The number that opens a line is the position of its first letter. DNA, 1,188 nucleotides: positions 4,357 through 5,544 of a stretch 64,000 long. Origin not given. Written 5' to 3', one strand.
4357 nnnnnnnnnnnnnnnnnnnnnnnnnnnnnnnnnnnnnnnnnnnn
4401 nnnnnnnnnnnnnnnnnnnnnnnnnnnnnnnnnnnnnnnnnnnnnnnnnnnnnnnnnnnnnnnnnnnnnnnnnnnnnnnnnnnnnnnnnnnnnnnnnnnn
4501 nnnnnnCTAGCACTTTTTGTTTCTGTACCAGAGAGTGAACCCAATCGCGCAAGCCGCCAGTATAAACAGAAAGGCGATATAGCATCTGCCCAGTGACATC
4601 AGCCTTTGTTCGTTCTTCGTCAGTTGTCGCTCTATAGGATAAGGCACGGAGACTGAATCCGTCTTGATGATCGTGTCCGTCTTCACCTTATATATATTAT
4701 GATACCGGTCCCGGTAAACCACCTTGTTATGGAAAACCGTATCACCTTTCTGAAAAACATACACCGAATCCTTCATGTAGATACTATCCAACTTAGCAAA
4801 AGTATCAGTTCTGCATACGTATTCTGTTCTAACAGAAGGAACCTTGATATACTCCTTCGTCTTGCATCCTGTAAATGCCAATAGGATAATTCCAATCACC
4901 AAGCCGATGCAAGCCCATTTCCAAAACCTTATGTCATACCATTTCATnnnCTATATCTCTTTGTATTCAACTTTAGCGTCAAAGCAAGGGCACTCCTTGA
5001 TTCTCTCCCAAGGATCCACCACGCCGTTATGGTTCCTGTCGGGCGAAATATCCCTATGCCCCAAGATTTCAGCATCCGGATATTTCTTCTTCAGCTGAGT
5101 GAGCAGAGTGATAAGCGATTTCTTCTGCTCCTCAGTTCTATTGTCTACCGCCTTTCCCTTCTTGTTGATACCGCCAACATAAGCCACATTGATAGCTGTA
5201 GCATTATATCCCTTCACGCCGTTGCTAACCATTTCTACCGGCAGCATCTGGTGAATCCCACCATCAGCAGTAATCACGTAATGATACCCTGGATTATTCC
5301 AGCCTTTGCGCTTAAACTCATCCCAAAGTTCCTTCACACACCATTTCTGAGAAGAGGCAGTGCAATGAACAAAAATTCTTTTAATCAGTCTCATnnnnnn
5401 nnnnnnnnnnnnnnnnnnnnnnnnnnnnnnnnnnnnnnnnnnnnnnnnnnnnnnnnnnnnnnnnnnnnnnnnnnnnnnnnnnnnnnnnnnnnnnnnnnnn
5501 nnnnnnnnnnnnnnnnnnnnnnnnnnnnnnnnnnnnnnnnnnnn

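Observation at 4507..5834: Compact lysis cassette: holin, T7-lysozyme-type amidase and a candidate unimolecular spanin, followed by an HTH gene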

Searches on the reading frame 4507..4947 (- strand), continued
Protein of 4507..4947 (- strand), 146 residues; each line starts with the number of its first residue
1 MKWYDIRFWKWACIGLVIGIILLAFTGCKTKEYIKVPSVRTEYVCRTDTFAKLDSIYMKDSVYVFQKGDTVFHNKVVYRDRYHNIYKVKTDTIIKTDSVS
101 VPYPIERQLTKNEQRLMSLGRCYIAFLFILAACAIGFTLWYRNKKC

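Call 63: search_protein_families(library=pfam, alignment_id=A6, max_evalue=0.001)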
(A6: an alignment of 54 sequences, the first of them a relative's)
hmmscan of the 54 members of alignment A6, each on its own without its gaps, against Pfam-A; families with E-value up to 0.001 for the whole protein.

A. member 1, L086:4405-4701:+ (99 aa): 0 families

B. families by the number of members that match (of 54 scanned): 5 families
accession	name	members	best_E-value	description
PF02498.22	Bro-N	2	1.9e-22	BRO family, N-terminal domain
PF08299.17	Bac_DnaA_C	2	3.9e-05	Bacterial dnaA protein helix-turn-helix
PF01702.25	TGT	1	1.6e-151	Queuine tRNA-ribosyltransferase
PF05015.19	HigB-like_toxin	1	2e-05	RelE-like toxin of type II toxin-antitoxin system HigB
PF06855.17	YozE_SAM_like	1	0.00087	YozE SAM-like fold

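Call 65: search_protein_families(library=pfam, proteins=[L166:2848-3219:+, L166:3348-3827:+, L166:4253-4567:+], max_evalue=0.01)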
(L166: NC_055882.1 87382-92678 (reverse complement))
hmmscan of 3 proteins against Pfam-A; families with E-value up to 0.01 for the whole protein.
L166:2848-3219:+ (123 aa): 3 families
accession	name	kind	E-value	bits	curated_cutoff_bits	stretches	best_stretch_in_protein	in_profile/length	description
PF16591.11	HBM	-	0.007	16.3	29.8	1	39-89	192-242/254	Helical bimodular sensor domain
PF06156.18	YabA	-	0.0083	17.1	30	1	40-97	9-53/103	Initiation control protein YabA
PF24980.1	LSU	-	0.0098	16.3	30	1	62-86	3-27/53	Response to Low Sulfur (LSU) family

L166:3348-3827:+ (159 aa): 1 family
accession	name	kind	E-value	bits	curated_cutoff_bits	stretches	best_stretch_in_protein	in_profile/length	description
PF18925.5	DUF5675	-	1.5e-21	76.9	26.7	1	5-147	2-112/114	Family of unknown function (DUF5675)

L166:4253-4567:+ (104 aa): 1 family
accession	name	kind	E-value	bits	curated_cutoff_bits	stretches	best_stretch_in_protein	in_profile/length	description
PF12728.13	HTH_17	-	0.00037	21.1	27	1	49-96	6-50/51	Helix-turn-helix domain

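Call 71: predict_structure(alignment_id=A5)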
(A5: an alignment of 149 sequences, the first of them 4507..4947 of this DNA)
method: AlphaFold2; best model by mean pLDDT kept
length: 146 residues; sequences in the alignment: 149
mean_pLDDT: 77.0   pTM: 0.40
mean pLDDT of the five models: 77.0, 76.9, 75.3, 73.8, 73.7
residues with pLDDT >= 90: 41; 70-90: 43; 50-70: 62; < 50: 0
segments of 3 or more residues with pLDDT < 50: none
pLDDT, mean of each block of 10 residues (from residue 1): 75 91 81 68 61 63 92 83 58 62 72 94 93 90 72
secondary structure, 60 per line:
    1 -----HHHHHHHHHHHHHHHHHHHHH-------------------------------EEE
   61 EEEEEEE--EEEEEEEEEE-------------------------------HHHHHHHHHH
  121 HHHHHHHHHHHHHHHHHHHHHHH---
elements in order: H6-26 E58-67 E70-79 H111-143

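Call 73: fold_search(model_id=the predicted structure, library=viral)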
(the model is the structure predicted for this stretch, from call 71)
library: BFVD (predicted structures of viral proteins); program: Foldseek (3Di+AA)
matches with E <= 10: 510; with E <= 0.001: 1
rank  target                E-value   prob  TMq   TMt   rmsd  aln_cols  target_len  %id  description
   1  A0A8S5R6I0            2.0e-04  1.00  0.40  0.42   7.2       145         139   28  17 kDa common-antigen outer membrane protein [virus sp. ctVE78]
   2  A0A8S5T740            3.4e-03  0.99  0.35  0.29  15.0       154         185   19  Uncharacterized protein [Siphoviridae sp. ctmwf23]
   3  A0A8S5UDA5            5.7e-03  0.95  0.30  0.29   9.8       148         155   20  Uncharacterized protein [Siphoviridae sp. ct13O11]
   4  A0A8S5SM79            2.6e-02  0.80  0.30  0.33   8.8       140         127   23  Protein involved in gliding motility 9 Secretion System Type.5A [Myoviridae sp. ctPoO4]
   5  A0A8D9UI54            1.5e-01  0.25  0.15  0.24  42.1       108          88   14  (no name in the UniProt tables at hand)
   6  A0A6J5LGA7            2.4e-01  0.69  0.27  0.30  38.5        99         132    9  Uncharacterized protein [uncultured Caudovirales phage]
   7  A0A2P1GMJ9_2          4.0e-01  0.16  0.16  0.02  31.4        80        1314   12  Genome polyprotein [Dongbei arctic lamprey calicivirus 1]
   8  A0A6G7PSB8            5.5e-01  0.30  0.21  0.07  41.6        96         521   11  RNA-dependent RNA polymerase (Fragment) [Pilk tombus-like virus]
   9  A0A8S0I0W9            5.9e-01  0.23  0.19  0.27  25.3        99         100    9  (no name in the UniProt tables at hand)
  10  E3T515                6.7e-01  0.57  0.18  0.45  27.2        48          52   14  Uncharacterized protein [Cafeteria roenbergensis virus (strain BV-PW1)]
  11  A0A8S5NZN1            7.2e-01  0.38  0.22  0.36  49.6        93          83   12  Uncharacterized protein [Myoviridae sp. ctLnO19]
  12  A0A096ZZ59            7.2e-01  0.12  0.16  0.21  35.3        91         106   16  Uncharacterized protein (Fragment) [Cytospora sacchari RNA virus]
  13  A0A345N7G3            7.7e-01  0.20  0.19  0.32  47.1        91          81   12  (no name in the UniProt tables at hand)
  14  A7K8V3                7.7e-01  0.18  0.17  0.30  25.7        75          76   13  Uncharacterized protein z343L [Chlorovirus heliozoae]
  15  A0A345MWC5            7.7e-01  0.16  0.20  0.24  40.2        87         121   14  (no name in the UniProt tables at hand)
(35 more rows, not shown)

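Call 84: search_dna_similar(query=P0151, collection=phages, mode=protein, max_evalue=0.001, max_rows=60)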
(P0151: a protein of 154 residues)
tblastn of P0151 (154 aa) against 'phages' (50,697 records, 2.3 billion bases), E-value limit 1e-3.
Records with a match: 9; places in all: 9; records where one place covers at least 80% of the query: 0.
Best place of each record, by identity: <60% 9.
By first word of the organism name: Bacteriophage 4; uncultured 2; IAS 2; Dulem 1.
By host as written in the record: - 6; Homo sapiens 2; Eulemur fulvus collaris 1.
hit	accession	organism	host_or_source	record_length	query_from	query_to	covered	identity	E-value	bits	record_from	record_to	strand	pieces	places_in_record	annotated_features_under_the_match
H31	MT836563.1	Bacteriophage sp.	human fecal samples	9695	29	135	69%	43.0%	3e-14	74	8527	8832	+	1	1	record has no annotation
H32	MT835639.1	Bacteriophage sp.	human fecal samples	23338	28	133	69%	42.2%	5e-13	71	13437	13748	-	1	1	record has no annotation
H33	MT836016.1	Bacteriophage sp.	human fecal samples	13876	15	135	79%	30.2%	6e-7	53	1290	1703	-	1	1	record has no annotation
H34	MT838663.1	Bacteriophage sp.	human fecal samples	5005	29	118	58%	39.6%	3e-7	54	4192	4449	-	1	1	record has no annotation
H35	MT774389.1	uncultured phage cr116_1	human feces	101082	30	121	60%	36.6%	4e-8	57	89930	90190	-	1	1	hypothetical protein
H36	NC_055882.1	uncultured phage cr116_1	human feces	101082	30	121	60%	36.6%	4e-8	57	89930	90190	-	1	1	hypothetical protein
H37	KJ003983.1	IAS virus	Homo sapiens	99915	21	118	64%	32.7%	2e-4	46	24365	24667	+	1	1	record has no annotation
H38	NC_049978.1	IAS virus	Homo sapiens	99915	21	118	64%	32.7%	2e-4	46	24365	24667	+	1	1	hypothetical protein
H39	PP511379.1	Dulem virus 40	Eulemur fulvus collaris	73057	51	133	54%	33.0%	8e-6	50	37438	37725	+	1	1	hypothetical protein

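Call 85: list_cluster_members(proteins=[P0002, P0121, P0142, P0151, P0167, P0175, P0204, P0231, P0252, P0256])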
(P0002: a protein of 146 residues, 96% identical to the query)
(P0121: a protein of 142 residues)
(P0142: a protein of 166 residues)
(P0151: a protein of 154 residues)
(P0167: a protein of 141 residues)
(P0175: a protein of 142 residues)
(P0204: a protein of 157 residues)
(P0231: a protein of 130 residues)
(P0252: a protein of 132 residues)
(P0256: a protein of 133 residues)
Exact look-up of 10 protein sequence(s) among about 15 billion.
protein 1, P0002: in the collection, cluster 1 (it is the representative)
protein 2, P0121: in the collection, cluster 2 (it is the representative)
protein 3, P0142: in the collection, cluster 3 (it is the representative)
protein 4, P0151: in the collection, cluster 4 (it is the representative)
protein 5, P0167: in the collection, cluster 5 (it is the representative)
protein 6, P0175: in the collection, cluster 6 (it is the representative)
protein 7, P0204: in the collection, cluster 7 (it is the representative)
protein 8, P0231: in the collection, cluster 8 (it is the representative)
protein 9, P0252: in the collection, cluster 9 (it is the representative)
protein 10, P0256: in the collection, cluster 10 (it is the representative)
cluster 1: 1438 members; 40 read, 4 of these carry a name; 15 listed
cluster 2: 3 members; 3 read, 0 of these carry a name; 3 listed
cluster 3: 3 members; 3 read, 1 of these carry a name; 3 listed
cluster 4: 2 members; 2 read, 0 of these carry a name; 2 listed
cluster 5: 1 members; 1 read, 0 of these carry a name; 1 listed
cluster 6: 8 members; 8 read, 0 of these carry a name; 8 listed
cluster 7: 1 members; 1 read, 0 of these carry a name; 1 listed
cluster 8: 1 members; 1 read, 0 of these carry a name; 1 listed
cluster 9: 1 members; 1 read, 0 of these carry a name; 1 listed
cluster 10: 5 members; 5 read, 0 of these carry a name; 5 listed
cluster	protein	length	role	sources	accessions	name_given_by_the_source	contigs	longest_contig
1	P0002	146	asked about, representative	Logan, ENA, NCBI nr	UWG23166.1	MAG: hypothetical protein [Bacteriophage sp.]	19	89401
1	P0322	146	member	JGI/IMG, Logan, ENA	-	hypothetical protein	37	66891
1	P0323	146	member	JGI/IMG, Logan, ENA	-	hypothetical protein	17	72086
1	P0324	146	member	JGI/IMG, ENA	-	hypothetical protein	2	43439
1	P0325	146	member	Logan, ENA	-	-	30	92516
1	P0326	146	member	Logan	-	-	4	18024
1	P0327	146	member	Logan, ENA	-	-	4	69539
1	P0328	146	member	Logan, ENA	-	-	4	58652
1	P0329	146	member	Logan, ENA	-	-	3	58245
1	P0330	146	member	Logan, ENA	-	-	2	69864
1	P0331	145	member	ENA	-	-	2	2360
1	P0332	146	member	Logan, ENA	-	-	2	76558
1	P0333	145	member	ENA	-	-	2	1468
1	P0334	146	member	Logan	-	-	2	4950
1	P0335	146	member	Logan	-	-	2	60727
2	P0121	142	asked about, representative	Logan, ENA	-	-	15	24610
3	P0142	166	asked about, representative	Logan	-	-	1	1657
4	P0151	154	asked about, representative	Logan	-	-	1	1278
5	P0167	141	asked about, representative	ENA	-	-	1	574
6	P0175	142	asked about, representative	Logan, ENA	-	-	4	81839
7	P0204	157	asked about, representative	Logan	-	-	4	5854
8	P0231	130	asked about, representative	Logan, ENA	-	-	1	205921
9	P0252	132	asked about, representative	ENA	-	-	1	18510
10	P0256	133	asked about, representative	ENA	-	-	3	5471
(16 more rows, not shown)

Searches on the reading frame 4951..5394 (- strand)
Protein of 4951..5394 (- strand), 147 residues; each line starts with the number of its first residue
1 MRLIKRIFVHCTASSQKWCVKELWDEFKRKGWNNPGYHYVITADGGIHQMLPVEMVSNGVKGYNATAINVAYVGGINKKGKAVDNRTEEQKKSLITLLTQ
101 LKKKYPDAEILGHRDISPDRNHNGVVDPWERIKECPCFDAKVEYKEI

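Call 3: search_protein_families(library=pfam, proteins=[window:4951-5394:-], max_evalue=0.1)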
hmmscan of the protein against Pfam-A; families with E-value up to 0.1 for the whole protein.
window:4951-5394:- (147 aa): 3 families
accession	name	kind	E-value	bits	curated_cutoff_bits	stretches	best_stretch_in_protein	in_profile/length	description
PF01510.30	Amidase_2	-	2.1e-15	57.7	26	1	4-119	5-124/131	N-acetylmuramoyl-L-alanine amidase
PF16494.10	Na_Ca_ex_C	-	0.0021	19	25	1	52-110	35-89/137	C-terminal extension of sodium/calcium exchanger domain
PF22596.2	Scabin-like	-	0.0033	17.7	27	1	7-79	44-107/130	Scabin-like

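Call 4: search_protein_families(library=phrogs, proteins=[window:4951-5394:-], max_evalue=0.1)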
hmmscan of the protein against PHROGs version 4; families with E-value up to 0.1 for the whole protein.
window:4951-5394:- (147 aa): 8 families
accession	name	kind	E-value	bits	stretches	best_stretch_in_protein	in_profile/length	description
phrog_822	-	lysis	4.3e-47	161.6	1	2-146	22-155/215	amidase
phrog_21433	-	lysis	5.8e-27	95.8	1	4-146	7-156/174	endolysin; inhibits RNA polymerase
phrog_1493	-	lysis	5e-12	46.7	1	4-117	34-146/394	endolysin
phrog_35436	-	lysis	4.3e-10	40.3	1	13-134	28-145/266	amidase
phrog_1794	-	lysis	1.2e-05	25.9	1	4-121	56-176/336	amidase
phrog_36112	-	unknown function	0.02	15.8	1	13-111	20-119/175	-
phrog_9611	-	lysis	0.03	14.9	1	6-129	25-149/246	endolysin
phrog_5182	-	lysis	0.068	13.7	1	6-105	37-134/321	endolysin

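Call 29: search_protein_families(library=ncbifam, proteins=[window:4951-5394:-], max_evalue=0.1)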
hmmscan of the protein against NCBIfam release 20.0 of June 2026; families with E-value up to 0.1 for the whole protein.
window:4951-5394:- (147 aa): 2 families
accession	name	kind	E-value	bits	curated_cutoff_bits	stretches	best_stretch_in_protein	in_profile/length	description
NF008758.0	PRK11789.1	equivalog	3.1e-08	33.2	143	1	38-133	79-179/190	1,6-anhydro-N-acetylmuramyl-L-alanine amidase AmpD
TIGR03019.1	pepcterm_femAB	equivalog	0.069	12.2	260.35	1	8-96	6-93/330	FemAB family XrtA/PEP-CTERM system-associated protein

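Call 30: search_solved_structures(query=window:4951-5394:-, max_evalue=0.001, show_alignments=2)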
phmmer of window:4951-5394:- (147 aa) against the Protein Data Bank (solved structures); distinct sequences matched with E-value up to 0.001: 11.
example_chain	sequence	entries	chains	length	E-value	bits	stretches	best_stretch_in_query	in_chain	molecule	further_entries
1lba_A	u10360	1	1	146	1.9e-19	73.3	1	6-121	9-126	T7 LYSOZYME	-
1aro_L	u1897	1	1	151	2.1e-19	73.1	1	6-121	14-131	T7 LYSOZYME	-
6srt_A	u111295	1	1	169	7.6e-10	42.1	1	21-133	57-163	N-acetylmuramoyl-L-alanine amidase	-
6ssc_A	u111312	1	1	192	1e-09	41.7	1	21-133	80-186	N-acetylmuramoyl-L-alanine amidase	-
6su5_A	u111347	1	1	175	1.5e-09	41.1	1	10-118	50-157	Lysozyme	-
6fhg_A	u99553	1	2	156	1.1e-07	35.1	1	7-120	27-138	LysT endolysin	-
2xz4_A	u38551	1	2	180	1.2e-06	31.7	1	27-122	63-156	PEPTIDOGLYCAN-RECOGNITION PROTEIN LF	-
2f2l_X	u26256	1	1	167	3.5e-06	30.2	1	30-121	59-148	Peptidoglycan recognition protein-LC isoform LCx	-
7f5i_A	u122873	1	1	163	1.9e-05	27.8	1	19-131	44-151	amidase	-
1sk4_A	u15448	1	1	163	0.00056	23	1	11-130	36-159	Peptidoglycan recognition protein I-alpha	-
1sk3_A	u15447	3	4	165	0.00058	23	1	11-130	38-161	Peptidoglycan recognition protein I-alpha | peptidoglycan recognition protein-I-alpha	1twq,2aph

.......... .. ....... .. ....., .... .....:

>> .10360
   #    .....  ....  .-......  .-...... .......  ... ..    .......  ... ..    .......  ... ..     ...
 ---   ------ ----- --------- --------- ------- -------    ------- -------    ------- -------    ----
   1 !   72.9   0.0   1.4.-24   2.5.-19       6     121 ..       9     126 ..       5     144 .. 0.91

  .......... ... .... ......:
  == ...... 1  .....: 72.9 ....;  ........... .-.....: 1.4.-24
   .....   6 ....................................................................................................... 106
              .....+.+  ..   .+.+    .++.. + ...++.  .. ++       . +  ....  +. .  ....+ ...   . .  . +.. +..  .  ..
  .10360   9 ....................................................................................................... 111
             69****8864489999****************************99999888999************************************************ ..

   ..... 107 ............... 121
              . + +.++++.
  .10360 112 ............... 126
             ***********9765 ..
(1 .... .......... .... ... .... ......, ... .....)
